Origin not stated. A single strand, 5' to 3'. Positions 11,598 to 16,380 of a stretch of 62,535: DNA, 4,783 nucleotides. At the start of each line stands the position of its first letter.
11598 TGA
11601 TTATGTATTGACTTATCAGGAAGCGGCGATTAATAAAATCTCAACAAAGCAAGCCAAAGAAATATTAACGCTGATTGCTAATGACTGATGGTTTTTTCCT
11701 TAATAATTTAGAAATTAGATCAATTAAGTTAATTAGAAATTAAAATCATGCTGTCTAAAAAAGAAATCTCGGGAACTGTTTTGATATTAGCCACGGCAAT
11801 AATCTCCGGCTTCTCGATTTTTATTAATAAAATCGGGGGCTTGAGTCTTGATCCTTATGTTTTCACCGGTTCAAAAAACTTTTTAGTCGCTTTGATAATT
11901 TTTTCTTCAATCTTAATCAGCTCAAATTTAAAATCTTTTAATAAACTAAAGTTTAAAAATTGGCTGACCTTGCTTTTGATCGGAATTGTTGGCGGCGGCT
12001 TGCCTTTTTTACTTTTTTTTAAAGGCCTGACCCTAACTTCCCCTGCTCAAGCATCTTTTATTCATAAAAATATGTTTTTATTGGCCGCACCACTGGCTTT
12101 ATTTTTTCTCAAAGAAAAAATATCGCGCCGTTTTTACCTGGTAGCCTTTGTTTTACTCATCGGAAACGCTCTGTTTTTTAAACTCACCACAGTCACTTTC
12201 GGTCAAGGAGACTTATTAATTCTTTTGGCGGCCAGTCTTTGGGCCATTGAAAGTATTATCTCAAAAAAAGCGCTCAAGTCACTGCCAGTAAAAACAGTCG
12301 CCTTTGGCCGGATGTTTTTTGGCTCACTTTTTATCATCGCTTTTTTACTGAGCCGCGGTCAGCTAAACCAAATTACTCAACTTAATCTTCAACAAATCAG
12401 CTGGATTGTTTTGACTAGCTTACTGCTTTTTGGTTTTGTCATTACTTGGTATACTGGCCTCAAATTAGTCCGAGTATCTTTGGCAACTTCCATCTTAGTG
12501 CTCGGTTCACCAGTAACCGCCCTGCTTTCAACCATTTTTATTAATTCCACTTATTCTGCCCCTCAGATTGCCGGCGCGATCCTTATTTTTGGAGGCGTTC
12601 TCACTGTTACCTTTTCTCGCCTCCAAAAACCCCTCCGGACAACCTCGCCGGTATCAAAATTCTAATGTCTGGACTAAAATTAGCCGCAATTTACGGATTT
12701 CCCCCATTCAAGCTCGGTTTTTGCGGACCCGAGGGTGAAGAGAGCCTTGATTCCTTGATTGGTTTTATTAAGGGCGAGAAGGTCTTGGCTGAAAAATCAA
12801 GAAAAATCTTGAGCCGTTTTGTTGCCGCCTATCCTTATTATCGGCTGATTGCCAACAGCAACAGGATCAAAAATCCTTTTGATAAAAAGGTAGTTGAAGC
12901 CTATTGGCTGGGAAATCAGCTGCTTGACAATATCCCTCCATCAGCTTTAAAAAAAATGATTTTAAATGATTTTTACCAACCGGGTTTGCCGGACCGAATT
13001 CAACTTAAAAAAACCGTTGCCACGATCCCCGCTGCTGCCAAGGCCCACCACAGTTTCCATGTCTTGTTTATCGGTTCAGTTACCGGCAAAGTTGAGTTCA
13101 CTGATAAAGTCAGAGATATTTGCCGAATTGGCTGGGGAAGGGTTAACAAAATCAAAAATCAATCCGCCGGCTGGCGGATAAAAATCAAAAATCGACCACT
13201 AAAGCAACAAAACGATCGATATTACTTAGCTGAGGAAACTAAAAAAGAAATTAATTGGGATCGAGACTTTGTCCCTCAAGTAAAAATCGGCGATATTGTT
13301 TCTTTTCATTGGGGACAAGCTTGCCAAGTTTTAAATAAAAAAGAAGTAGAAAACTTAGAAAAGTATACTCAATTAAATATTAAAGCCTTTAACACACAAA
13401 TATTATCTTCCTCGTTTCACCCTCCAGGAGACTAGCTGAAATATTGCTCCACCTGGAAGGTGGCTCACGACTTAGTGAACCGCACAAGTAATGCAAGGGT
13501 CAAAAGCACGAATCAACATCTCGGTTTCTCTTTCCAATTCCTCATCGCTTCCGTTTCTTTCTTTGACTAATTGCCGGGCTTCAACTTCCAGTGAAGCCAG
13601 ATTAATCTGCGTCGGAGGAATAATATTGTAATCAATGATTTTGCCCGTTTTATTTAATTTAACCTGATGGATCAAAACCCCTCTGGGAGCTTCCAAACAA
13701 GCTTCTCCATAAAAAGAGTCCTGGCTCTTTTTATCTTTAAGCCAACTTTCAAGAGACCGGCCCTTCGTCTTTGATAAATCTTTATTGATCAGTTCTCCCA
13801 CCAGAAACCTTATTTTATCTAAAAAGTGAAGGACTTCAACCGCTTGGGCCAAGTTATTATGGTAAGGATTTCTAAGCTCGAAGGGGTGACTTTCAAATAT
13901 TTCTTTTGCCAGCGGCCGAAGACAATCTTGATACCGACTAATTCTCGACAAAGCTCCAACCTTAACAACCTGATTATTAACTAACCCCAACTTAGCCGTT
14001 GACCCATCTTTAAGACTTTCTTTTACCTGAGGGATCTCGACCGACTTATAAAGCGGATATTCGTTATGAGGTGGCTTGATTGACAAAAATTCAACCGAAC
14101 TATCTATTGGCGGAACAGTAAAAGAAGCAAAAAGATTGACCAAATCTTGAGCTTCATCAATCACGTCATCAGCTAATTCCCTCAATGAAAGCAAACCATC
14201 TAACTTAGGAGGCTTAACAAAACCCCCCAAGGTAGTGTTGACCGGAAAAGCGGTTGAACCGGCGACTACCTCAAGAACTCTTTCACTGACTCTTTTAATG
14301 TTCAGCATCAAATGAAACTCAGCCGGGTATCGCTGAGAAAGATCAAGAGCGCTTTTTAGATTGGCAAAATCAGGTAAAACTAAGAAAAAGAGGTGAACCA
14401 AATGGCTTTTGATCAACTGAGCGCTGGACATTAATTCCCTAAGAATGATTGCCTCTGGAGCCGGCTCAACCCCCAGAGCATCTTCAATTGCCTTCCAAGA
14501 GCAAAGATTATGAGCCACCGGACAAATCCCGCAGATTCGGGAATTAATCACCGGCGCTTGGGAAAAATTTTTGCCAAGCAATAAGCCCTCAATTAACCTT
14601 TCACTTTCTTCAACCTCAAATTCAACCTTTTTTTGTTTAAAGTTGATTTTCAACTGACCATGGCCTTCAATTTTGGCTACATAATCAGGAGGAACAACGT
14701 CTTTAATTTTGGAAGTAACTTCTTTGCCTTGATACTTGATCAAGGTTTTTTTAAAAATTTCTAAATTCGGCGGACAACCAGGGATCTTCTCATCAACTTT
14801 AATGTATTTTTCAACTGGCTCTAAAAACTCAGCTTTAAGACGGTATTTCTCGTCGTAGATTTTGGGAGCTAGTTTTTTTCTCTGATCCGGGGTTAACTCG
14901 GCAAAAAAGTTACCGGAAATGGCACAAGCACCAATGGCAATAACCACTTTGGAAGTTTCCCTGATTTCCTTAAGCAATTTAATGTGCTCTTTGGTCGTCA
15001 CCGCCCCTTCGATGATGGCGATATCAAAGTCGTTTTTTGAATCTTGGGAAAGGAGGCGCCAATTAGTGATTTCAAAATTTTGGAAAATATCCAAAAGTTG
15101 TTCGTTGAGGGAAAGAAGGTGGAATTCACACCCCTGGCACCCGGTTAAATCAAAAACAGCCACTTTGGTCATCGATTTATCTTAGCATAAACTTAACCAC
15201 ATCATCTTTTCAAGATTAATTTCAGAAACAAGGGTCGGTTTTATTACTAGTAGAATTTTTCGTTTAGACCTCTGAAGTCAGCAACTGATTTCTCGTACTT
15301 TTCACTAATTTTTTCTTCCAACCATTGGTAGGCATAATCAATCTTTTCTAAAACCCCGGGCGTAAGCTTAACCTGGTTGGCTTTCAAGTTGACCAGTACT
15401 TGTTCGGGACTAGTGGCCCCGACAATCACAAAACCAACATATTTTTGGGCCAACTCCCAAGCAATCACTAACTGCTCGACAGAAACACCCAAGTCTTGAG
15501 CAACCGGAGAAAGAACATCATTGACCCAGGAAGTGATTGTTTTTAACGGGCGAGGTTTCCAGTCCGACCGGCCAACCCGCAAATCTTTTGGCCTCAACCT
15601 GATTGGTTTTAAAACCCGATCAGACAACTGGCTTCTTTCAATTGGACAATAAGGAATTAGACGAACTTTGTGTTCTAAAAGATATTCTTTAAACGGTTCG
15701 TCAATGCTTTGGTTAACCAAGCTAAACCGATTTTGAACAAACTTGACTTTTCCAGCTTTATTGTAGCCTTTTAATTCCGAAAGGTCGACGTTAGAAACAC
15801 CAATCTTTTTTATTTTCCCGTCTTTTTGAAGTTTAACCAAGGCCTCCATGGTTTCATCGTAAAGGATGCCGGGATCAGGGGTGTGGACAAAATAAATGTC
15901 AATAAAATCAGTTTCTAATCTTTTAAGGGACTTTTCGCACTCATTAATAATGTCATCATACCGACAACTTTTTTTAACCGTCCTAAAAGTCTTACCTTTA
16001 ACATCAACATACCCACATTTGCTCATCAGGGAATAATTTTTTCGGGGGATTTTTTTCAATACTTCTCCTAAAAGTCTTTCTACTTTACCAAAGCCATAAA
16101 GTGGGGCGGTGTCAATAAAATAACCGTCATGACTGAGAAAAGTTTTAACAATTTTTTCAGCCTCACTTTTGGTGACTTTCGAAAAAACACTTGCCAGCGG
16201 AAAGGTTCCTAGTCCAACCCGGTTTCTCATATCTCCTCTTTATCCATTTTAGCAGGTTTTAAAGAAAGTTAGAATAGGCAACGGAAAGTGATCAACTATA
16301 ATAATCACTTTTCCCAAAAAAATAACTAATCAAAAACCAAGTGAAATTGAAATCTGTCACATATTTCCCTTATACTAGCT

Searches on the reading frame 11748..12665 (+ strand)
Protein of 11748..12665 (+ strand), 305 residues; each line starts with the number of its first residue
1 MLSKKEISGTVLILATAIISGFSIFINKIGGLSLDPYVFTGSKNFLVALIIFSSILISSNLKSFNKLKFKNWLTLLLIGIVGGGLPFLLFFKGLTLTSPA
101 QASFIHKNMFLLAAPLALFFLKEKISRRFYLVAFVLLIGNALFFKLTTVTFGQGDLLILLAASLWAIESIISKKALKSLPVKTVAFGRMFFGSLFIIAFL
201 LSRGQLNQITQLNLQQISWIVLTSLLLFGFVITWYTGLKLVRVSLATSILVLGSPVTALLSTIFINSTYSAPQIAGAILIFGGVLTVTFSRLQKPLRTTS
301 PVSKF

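Call 57: search_protein_families(library=pfam, proteins=[window:11748-12665:+], max_evalue=0.001)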
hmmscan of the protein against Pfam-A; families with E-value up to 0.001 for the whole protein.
window:11748-12665:+ (305 aa): 1 family
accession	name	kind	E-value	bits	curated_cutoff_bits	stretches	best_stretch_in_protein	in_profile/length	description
PF00892.27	EamA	-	8.1e-35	120.5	28.2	2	154-288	3-134/135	EamA-like transporter family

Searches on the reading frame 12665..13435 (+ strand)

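Call 57: search_protein_families(library=pfam, proteins=[window:12665-13435:+], max_evalue=0.001)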
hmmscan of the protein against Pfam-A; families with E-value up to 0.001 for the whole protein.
window:12665-13435:+ (256 aa): 1 family
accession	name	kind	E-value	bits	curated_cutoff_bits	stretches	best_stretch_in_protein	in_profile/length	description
PF19927.4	DUF6390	-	2.3e-46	158.7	25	1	2-246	4-241/244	Family of unknown function (DUF6390)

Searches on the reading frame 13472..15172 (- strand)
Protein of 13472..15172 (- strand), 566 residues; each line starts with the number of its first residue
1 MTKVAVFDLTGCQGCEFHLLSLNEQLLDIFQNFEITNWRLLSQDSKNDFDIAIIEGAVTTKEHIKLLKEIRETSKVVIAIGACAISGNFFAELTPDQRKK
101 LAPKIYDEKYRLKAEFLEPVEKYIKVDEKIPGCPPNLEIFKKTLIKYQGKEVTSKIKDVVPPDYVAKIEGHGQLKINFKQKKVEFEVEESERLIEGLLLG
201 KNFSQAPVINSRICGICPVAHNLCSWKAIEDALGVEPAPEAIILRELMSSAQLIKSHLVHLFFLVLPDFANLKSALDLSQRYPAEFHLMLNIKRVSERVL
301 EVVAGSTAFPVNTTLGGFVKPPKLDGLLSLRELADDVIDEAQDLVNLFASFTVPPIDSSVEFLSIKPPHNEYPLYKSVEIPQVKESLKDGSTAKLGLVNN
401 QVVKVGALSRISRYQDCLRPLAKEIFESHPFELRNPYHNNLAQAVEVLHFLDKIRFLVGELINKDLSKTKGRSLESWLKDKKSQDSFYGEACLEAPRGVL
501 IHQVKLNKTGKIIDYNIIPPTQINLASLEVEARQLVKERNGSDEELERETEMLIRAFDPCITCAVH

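Call 25: find_encoding_contigs(protein=window:13472-15172:-, flank=10000, max_places=6)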
Protein window:13472-15172:- (566 aa): no gene with exactly this product is on record in the collection.
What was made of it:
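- Tried and rejected: Exact look-up of a window protein returned nothing (call 25).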

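Call 57: search_protein_families(library=pfam, proteins=[window:13472-15172:-], max_evalue=0.001)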
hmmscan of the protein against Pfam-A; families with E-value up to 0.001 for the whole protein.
window:13472-15172:- (566 aa): 2 families
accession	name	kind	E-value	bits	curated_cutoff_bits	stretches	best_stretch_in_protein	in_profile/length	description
PF00374.24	NiFeSe_Hases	-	1.3e-31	110.5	25.8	2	192-282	1-91/508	Nickel-dependent hydrogenase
PF01058.29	Oxidored_q6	-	8.8e-25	87.3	27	1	12-146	1-127/128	NADH ubiquinone oxidoreductase, 20 Kd subunit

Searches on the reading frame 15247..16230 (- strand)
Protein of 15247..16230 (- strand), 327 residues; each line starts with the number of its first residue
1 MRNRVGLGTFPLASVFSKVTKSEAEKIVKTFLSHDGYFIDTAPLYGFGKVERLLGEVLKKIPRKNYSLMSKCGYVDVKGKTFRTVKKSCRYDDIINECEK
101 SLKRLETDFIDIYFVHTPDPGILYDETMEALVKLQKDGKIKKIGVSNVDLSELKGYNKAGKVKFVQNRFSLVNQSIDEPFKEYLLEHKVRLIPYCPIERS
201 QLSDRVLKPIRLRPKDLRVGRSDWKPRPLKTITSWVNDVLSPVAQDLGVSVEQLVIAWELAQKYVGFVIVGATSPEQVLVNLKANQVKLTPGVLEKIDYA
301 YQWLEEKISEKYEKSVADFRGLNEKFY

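Call 57: search_protein_families(library=pfam, proteins=[window:15247-16230:-], max_evalue=0.001)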
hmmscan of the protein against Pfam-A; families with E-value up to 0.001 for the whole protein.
window:15247-16230:- (327 aa): 1 family
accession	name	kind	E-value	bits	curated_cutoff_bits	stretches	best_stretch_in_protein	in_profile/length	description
PF00248.27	Aldo_ket_red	-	1.2e-56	192.4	24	1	5-299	2-288/291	Aldo/keto reductase family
